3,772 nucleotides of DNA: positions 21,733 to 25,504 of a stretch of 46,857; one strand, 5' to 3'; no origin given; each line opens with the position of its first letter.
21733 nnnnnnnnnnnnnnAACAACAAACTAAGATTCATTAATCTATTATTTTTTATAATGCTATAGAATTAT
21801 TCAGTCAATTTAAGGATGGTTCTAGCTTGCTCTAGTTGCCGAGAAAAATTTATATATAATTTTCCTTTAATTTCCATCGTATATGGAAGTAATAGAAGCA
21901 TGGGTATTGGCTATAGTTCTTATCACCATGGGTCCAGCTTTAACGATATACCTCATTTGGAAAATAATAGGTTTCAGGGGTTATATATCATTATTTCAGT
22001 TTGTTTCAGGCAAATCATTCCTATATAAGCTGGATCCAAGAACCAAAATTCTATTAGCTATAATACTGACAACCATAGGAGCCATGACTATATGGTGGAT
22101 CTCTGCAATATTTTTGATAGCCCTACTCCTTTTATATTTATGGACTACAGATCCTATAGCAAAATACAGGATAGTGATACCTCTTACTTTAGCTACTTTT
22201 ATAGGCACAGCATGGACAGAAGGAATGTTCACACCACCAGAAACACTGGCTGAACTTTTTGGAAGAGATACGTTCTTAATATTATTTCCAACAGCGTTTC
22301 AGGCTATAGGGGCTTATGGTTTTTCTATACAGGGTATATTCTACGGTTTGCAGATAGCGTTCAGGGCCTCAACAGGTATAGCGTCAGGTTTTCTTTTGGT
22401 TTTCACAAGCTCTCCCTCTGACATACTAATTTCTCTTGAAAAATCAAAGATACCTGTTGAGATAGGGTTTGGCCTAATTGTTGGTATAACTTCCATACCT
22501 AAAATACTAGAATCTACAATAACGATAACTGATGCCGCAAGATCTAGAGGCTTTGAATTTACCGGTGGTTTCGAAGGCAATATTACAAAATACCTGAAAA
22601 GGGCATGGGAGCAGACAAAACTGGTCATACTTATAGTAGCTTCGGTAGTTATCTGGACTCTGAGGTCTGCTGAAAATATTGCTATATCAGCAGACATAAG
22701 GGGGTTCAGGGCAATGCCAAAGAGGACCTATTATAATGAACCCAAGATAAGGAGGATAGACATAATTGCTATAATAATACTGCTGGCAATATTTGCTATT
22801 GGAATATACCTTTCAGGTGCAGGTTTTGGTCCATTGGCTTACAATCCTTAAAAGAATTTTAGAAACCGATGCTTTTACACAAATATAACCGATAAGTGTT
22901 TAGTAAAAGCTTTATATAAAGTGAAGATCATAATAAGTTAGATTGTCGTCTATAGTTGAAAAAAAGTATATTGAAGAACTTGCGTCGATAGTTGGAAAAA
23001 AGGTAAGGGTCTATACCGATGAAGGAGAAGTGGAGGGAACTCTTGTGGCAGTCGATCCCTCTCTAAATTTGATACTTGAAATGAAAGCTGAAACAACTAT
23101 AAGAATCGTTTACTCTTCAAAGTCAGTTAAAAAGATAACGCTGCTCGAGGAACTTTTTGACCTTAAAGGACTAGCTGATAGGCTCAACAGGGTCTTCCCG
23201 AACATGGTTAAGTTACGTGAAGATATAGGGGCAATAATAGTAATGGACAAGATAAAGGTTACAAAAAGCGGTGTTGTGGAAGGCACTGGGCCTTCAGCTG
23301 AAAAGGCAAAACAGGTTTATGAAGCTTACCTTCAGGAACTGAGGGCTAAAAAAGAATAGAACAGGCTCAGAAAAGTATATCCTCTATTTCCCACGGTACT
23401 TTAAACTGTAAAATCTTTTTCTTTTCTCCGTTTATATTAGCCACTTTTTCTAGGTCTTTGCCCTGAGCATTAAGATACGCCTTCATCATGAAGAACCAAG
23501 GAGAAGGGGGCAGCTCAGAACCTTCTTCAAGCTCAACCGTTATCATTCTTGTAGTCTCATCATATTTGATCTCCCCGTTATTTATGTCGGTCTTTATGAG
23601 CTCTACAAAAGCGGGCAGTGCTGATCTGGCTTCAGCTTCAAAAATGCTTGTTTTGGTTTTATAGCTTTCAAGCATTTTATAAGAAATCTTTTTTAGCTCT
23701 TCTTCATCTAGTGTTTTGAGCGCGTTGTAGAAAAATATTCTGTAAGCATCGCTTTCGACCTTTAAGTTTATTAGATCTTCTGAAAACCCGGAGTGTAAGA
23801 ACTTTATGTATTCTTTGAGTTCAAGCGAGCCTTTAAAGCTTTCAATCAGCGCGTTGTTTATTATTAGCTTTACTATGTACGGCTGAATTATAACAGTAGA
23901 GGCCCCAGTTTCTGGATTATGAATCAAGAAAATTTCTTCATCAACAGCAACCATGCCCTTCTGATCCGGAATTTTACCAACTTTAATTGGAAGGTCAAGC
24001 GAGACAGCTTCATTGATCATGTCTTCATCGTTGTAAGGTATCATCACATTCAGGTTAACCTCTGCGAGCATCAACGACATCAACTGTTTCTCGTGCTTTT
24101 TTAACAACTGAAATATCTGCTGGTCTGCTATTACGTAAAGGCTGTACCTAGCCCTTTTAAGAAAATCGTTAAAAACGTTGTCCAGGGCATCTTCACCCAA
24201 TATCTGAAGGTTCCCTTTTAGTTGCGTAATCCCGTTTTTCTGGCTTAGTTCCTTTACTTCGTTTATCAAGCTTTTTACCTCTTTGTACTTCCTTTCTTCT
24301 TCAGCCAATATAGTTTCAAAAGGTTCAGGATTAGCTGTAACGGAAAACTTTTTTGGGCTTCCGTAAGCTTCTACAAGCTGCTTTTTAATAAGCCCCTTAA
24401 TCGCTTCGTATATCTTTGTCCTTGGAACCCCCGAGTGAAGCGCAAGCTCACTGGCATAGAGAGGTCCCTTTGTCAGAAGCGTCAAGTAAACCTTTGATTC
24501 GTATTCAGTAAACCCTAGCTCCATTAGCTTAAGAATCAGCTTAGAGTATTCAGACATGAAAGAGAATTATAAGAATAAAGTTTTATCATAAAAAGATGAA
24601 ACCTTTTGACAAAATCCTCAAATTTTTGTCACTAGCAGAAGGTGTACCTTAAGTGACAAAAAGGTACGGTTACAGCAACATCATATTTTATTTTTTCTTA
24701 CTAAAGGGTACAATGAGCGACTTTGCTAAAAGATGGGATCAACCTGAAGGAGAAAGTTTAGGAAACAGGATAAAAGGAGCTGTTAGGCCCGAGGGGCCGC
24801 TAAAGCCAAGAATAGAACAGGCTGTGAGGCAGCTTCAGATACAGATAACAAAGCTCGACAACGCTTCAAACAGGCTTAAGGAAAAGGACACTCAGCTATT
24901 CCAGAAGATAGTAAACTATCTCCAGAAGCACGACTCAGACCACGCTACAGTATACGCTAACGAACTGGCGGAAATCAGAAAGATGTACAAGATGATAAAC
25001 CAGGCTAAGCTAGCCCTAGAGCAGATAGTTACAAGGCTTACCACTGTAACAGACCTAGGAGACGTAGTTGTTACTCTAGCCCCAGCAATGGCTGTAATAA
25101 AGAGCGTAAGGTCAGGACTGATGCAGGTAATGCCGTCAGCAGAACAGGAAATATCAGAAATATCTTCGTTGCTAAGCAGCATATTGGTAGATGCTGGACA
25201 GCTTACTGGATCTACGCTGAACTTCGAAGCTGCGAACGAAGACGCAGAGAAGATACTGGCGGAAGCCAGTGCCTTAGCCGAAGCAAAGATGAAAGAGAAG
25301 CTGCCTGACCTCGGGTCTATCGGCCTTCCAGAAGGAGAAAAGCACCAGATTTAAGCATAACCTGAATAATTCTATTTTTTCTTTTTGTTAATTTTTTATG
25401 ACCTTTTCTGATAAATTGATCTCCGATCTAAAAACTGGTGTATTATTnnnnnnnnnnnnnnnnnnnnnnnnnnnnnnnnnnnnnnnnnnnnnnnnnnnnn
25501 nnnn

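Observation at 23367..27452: CdvA-less ESCRT-III/Vps4 membrane-remodelling module with uncharacterised flanking partners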

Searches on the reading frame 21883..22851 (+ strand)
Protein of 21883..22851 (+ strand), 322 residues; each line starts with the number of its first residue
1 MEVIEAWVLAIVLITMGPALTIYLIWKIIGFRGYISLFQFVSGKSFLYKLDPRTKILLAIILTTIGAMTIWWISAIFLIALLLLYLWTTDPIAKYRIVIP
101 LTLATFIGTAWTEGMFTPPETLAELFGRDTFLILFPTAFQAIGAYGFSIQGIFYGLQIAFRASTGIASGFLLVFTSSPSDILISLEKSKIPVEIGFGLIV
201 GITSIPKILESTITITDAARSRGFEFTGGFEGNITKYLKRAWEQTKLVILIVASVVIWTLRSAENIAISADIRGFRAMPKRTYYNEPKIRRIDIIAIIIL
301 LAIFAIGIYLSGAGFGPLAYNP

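Call 3: search_protein_families(library=pfam, proteins=[window:21883-22851:+], max_evalue=1)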
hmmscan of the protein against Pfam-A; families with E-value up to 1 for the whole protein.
window:21883-22851:+ (322 aa): 1 family
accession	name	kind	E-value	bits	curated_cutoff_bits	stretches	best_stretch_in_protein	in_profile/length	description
PF02361.21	CbiQ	-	1.4e-17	64.5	25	1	44-283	2-215/216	Cobalt transport protein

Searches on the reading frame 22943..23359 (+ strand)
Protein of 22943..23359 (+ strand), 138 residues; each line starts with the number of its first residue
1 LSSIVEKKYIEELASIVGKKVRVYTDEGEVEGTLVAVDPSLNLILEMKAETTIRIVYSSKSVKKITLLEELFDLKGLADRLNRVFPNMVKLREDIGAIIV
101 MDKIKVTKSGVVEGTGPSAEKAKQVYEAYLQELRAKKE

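Call 3: search_protein_families(library=pfam, proteins=[window:22943-23359:+], max_evalue=1)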
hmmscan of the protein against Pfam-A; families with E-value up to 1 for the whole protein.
window:22943-23359:+ (138 aa): 6 families
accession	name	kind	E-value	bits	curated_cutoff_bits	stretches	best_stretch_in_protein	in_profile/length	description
PF14894.11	Lsm_C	-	1.9e-19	69.6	27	1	74-132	4-61/63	Lsm C-terminal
PF01423.28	LSM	-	3e-05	24.1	23.4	1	12-52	2-43/66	LSM domain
PF10842.14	DUF2642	-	0.0011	19.3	22.7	1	9-48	10-48/64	Protein of unknown function (DUF2642)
PF14438.12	SM-ATX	-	0.022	15.4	29.8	1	13-49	8-47/81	Ataxin 2 SM domain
PF18603.7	LAL_C2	-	0.092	13.5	29.4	0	95-134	35-74/78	L-amino acid ligase C-terminal domain 2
PF02237.23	BPL_C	-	0.11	12.8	21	1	18-57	3-41/48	Biotin protein ligase C terminal domain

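Call 4: search_protein_families(library=ncbifam, proteins=[window:22943-23359:+], max_evalue=1)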
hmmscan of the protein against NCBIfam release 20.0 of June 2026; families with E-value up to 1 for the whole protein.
window:22943-23359:+ (138 aa): 2 families
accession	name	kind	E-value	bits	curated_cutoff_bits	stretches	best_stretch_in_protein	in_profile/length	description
NF006206.0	PRK08330.1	equivalog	5.7e-05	22.6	311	1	12-62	191-240/243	biotin--protein ligase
TIGR00121.1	birA_ligase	equivalog_domain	0.0092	15.6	83.1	1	10-60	183-231/235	biotin--[acetyl-CoA-carboxylase] ligase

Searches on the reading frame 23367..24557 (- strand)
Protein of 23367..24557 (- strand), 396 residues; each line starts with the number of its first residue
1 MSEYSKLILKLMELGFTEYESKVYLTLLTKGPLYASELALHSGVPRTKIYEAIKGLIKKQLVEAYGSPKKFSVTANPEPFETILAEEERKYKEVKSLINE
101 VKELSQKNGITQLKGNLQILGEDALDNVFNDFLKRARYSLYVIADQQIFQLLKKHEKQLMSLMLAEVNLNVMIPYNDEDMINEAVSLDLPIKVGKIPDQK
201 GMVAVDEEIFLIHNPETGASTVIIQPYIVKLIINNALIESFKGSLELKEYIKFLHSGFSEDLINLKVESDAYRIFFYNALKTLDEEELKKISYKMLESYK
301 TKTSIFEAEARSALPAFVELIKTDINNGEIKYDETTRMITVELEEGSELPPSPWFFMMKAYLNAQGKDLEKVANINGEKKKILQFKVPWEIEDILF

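Call 3: search_protein_families(library=pfam, proteins=[window:23367-24557:-], max_evalue=1)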
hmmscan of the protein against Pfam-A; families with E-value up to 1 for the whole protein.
window:23367-24557:- (396 aa): 8 families
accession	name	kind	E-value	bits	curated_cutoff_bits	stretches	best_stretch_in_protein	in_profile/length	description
PF01978.25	TrmB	-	1.6e-18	66.7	25.6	1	11-72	1-63/68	Sugar-specific transcriptional regulator TrmB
PF18700.6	Castor1_N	-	0.00043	20.5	26.5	1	44-94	7-55/61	Cytosolic arginine sensor for mTORC1 subunit 1 N-terminal domain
PF08221.17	HTH_9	-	0.049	14.2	23.4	1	18-63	13-58/62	RNA polymerase III subunit RPC82 helix-turn-helix domain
PF09339.16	HTH_IclR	-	0.053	13.7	22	1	30-63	16-49/52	IclR helix-turn-helix domain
PF21476.4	PF0610-like_N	-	0.069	13.8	33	1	26-54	8-36/50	PF0610-like, N-terminal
PF13494.11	DUF4119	-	0.13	13.1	27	1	91-161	14-85/87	Domain of unknown function, B. Theta Gene description (DUF4119)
PF03147.19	FDX-ACB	-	0.18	12.7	31.1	1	266-303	52-89/94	Ferredoxin-fold anticodon binding domain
PF01047.28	MarR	-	0.18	12.1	24.6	1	26-66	11-51/59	MarR family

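Call 4: search_protein_families(library=ncbifam, proteins=[window:23367-24557:-], max_evalue=1)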
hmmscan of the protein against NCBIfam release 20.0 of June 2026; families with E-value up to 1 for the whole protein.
window:23367-24557:- (396 aa): 6 families
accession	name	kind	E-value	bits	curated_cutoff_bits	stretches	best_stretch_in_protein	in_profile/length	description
NF040851.1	tran_reg_TrmB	equivalog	5.1e-14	52.2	600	1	5-157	5-152/338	HTH-type sugar-sensing transcriptional regulator TrmB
NF047390.1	TransRegTrmBL1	equivalog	3.4e-12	46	650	1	6-158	5-155/341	HTH-type sugar sensing transcriptional regulator TrmBL1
NF047392.1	TransRegTrmBHalo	equivalog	1.1e-08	34.5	500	1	14-173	16-165/349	HTH-type sugar sensing transcriptional regulator TrmB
NF041141.1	tran_reg_TrmBL2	equivalog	0.0038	16.8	530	1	16-62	16-62/264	HTH-type transcriptional regulator TrmBL2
TIGR01884.1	cas_HTH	subfamily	0.013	14.8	60.2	1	2-74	126-199/202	CRISPR-associated CARF protein Csa3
NF053606.1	Sta1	subfamily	0.032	14.3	80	1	15-63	17-65/100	Sta1 family transcriptional regulator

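Call 55: find_homologous_proteins(query=window:23367-24557:-, max_evalue=0.001)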
Query window:23367-24557:- (396 aa): 16 proteins with E <= 0.001 among 8000 candidates.
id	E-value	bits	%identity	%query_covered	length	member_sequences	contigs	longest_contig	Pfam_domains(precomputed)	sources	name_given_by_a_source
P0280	9.4e-244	826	97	100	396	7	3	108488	PF01978.26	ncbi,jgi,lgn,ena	-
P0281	3.3e-237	805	94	100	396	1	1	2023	PF01978.26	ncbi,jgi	-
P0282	5.8e-231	784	92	100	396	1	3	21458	PF01978.26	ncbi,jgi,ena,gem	ncbi:MAG: helix-turn-helix domain-containing protein [Nitrososphaeria archaeon]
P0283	8.3e-231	784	91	100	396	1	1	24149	PF01978.26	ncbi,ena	ncbi:MAG: helix-turn-helix domain-containing protein [Nitrososphaeria archaeon]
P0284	2.1e-230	782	91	100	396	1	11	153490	PF01978.26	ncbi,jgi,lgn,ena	ncbi:MAG: helix-turn-helix domain-containing protein [Nitrososphaeria archaeon]|jgi:Predicted transc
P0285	3.0e-230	782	91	100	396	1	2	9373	PF01978.26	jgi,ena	-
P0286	1.6e-229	780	91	100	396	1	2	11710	PF01978.26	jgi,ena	-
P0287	2.6e-229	779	91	100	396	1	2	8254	PF01978.26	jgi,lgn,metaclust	metaclust:\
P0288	3.8e-229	778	91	100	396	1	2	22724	PF01978.26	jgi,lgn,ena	-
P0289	2.6e-228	776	90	100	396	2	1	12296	PF01978.26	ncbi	-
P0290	2.6e-223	759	89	100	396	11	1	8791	PF01978.26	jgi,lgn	jgi:sugar-specific transcriptional regulator TrmB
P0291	4.8e-197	673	91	88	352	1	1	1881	PF01978.26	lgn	-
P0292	7.3e-185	633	71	100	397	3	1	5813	PF01978.26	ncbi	ncbi:MAG: TrmB family transcriptional regulator [Nitrososphaeria archaeon]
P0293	3.6e-176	604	69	100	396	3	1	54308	PF01978.26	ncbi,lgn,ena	-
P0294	2.5e-102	361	44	99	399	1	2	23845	PF01978.26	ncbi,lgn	-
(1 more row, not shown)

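Call 62: predict_structure(alignment_id=A3)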
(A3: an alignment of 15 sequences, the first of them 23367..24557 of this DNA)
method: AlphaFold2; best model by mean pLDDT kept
length: 396 residues; sequences in the alignment: 15
mean_pLDDT: 75.4   pTM: 0.49
mean pLDDT of the five models: 75.4, 66.9, 61.4, 58.3, 57.7
residues with pLDDT >= 90: 77; 70-90: 200; 50-70: 82; < 50: 37
segments of 3 or more residues with pLDDT < 50: 107-115, 266-268, 307-311, 391-396
pLDDT, mean of each block of 10 residues (from residue 1): 70 84 88 90 89 87 82 65 53 55 47 49 78 91 94 94 93 88 90 85 91 82 81 83 82 61 50 64 72 70 51 65 76 80 73 77 74 80 76 39
secondary structure, 60 per line:
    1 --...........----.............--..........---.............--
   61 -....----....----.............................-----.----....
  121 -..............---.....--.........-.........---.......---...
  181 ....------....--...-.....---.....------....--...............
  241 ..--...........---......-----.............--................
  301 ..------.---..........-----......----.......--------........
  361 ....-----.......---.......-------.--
elements in order: H3-13 H18-30 H35-42 H46-58 E62-65 E70-73 H78-106 E117-120 H122-135 E139-143 H146-154 H156-164 E168-174 H178-184 E191-194 E201-205 E209-213 E220-223 H226-242 H247-255 H259-264 H270-282 H285-302 H313-322 E328-333 E338-344 H353-364 E370-376 E380-386

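Call 69: fold_search(model_id=the predicted structure, library=pdb)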
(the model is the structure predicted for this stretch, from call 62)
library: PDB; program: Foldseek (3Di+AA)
matches with E <= 10: 1595; with E <= 0.001: 19
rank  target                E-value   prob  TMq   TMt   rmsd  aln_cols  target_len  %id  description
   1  5bpd_B                1.0e-12  1.00  0.27  0.40  25.1       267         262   17  Structure of TrmBL2, an archaeal chromatin protein, shows a novel mode of DNA binding. (released 2015-09-02)
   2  5bpd_D                2.1e-12  1.00  0.26  0.39  18.2       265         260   18  Structure of TrmBL2, an archaeal chromatin protein, shows a novel mode of DNA binding. (released 2015-09-02)
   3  5bpd_C                5.8e-12  1.00  0.27  0.39  18.2       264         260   18  Structure of TrmBL2, an archaeal chromatin protein, shows a novel mode of DNA binding. (released 2015-09-02)
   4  5box_A                1.6e-11  1.00  0.26  0.38  24.8       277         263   15  Structure of TrmBL2, an archaeal chromatin protein, shows a novel mode of DNA binding. (released 2015-09-02)
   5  5bqt_B                4.3e-11  1.00  0.25  0.37  22.9       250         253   17  Structure of TrmBL2, an archaeal chromatin protein, shows a novel mode of DNA binding. (released 2015-09-02)
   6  5bpi_C                4.3e-11  1.00  0.27  0.40  18.1       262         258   18  Structure of TrmBL2, an archaeal chromatin protein, shows a novel mode of DNA binding. (released 2015-09-02)
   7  5bqt_A                4.8e-11  1.00  0.27  0.40  22.9       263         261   18  Structure of TrmBL2, an archaeal chromatin protein, shows a novel mode of DNA binding. (released 2015-09-02)
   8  5bpi_D                7.1e-11  1.00  0.24  0.36  17.9       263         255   18  Structure of TrmBL2, an archaeal chromatin protein, shows a novel mode of DNA binding. (released 2015-09-02)
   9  3qph_A                9.5e-09  1.00  0.25  0.29  17.9       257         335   16  The three-dimensional structure of TrmB, a global transcriptional regulator of the hyperthermophilic archaeon Pyrococc (released 2012-05-30)
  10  2f5t_X                2.6e-05  1.00  0.22  0.36   5.7       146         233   15  Crystal Structure of the sugar binding domain of the archaeal transcriptional regulator TrmB (released 2006-02-21)
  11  9fhk_A                5.1e-05  1.00  0.23  0.25   5.6       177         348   18  Structure of the F13 protein of Vaccinia virus (P21 crystal form) (released 2025-03-12)
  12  7e0m_A                9.0e-05  1.00  0.24  0.25   6.5       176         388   10  Crystal structure of phospholipase D (released 2021-12-22)
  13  4urj_C                1.3e-04  1.00  0.25  0.52   6.1       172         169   10  Crystal structure of human BJ-TSA-9 (released 2014-10-01)
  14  4ggj                  3.2e-04  1.00  0.23  0.47   4.3       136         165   12  Crystal structure of Zucchini from mouse (mZuc / PLD6 / MitoPLD) (released 2012-10-10)
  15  9vbj_A                3.5e-04  1.00  0.21  0.20   7.3       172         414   12  Cryo-EM structure of human PLD4 apo form (released 2025-12-24)
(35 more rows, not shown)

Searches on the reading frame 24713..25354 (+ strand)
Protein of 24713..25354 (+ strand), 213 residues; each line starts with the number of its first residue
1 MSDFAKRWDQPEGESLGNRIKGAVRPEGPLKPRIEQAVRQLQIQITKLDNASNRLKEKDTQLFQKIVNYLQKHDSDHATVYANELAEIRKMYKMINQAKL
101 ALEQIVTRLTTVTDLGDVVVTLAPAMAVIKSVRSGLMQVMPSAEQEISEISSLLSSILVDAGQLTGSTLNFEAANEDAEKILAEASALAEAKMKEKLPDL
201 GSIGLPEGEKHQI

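Call 3: search_protein_families(library=pfam, proteins=[window:24713-25354:+], max_evalue=1)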
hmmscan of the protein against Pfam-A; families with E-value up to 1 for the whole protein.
window:24713-25354:+ (213 aa): 20 families
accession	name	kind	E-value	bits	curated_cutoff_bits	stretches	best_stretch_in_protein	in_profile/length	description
PF03357.26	Snf7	-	2.6e-06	27.6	27.3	1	37-136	2-101/171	Snf7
PF11698.14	V-ATPase_H_C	-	0.0021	18.6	27.2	1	52-98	33-80/117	V-ATPase subunit H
PF06757.18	Ins_allergen_rp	-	0.0038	17.5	23.2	1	43-127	13-96/174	Insect allergen related repeat, nitrile-specifier detoxification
PF10114.15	PocR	-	0.0066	16.7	23.9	1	12-72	92-152/162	Sensory domain found in PocR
PF10158.14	LOH1CR12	-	0.0089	16.5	24.7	1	53-115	56-116/131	Tumour suppressor protein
PF05817.20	Ribophorin_II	-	0.016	15.4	23.4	1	40-115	99-146/240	Ribophorin II N-terminal domain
PF04796.18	RepA_C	-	0.026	15.2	26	1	16-110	51-145/181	Plasmid encoded RepA protein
PF03398.19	Ist1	-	0.03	14.7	33.6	1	40-122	3-85/164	Regulator of Vps4 activity in the MVB pathway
PF22949.1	HRI2_3H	-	0.055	13.8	27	1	56-93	23-59/80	Heme-regulated eIF-2-alpha kinase, helical domain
PF06810.17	Phage_scaffold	-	0.06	13.8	35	1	35-96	40-101/170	Phage capsid assembly scaffolding protein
PF00700.27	Flagellin_C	-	0.1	13.4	23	0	31-61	22-52/86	Bacterial flagellin C-terminal helical region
PF12325.13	TMF_TATA_bd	-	0.12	12.9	29.1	1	33-98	16-79/115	TATA element modulatory factor 1 TATA binding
PF08202.16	MIS13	-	0.15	11.8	23.5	1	31-77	229-275/300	Mis12-Mtw1 protein family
PF14322.12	SusD-like_3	-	0.16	12.7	27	1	61-108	51-99/191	Starch-binding associating with outer membrane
PF06037.17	DUF922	-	0.17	12.4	27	1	37-99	56-119/153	Bacterial protein of unknown function (DUF922)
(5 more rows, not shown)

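Call 4: search_protein_families(library=ncbifam, proteins=[window:24713-25354:+], max_evalue=1)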
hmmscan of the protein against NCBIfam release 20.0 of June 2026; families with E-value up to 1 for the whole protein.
window:24713-25354:+ (213 aa): 7 families
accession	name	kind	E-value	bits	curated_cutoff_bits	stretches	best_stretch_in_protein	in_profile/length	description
NF041005.1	cell_div_CdvB1_B2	equivalog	7.9e-55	185.6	350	1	2-203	4-206/212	cell division protein CdvB1/B2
NF041008.1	cell_div_CdvB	equivalog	3.7e-35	121.9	370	1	38-201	29-192/260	cell division protein CdvB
NF041009.1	cell_div_CdvB3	equivalog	1.5e-08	34.5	170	1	34-197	6-161/164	cell division protein CdvB3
NF041427.1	TrsD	subfamily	0.054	13.3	200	1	44-91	150-197/201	TrsD/TraD family conjugative transfer protein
TIGR03826.1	YvyF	hypoth_equivalog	0.15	12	124.15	1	53-104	22-76/137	TIGR03826 family flagellar region protein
NF033829.0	plas_excl_MbeD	equivalog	0.24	11.7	60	1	68-118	13-64/69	MbeD family mobilization/exclusion protein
TIGR04211.1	SH3_and_anchor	equivalog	0.83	9.2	65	1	32-111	62-143/198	TIGR04211 family SH3 domain-containing protein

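Call 77: search_solved_structures(query=window:24713-25351:+, max_evalue=0.001)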
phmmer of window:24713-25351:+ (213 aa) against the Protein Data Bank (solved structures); distinct sequences matched with E-value up to 0.001: 2.
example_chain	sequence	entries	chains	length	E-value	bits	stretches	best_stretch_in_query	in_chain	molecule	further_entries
9s97_A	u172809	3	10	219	5.1e-42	147.3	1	2-205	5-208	Cell division protein B2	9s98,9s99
9s9j_A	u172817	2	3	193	4.9e-22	82.2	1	38-200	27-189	Cell division protein CdvB, Vps2 like protein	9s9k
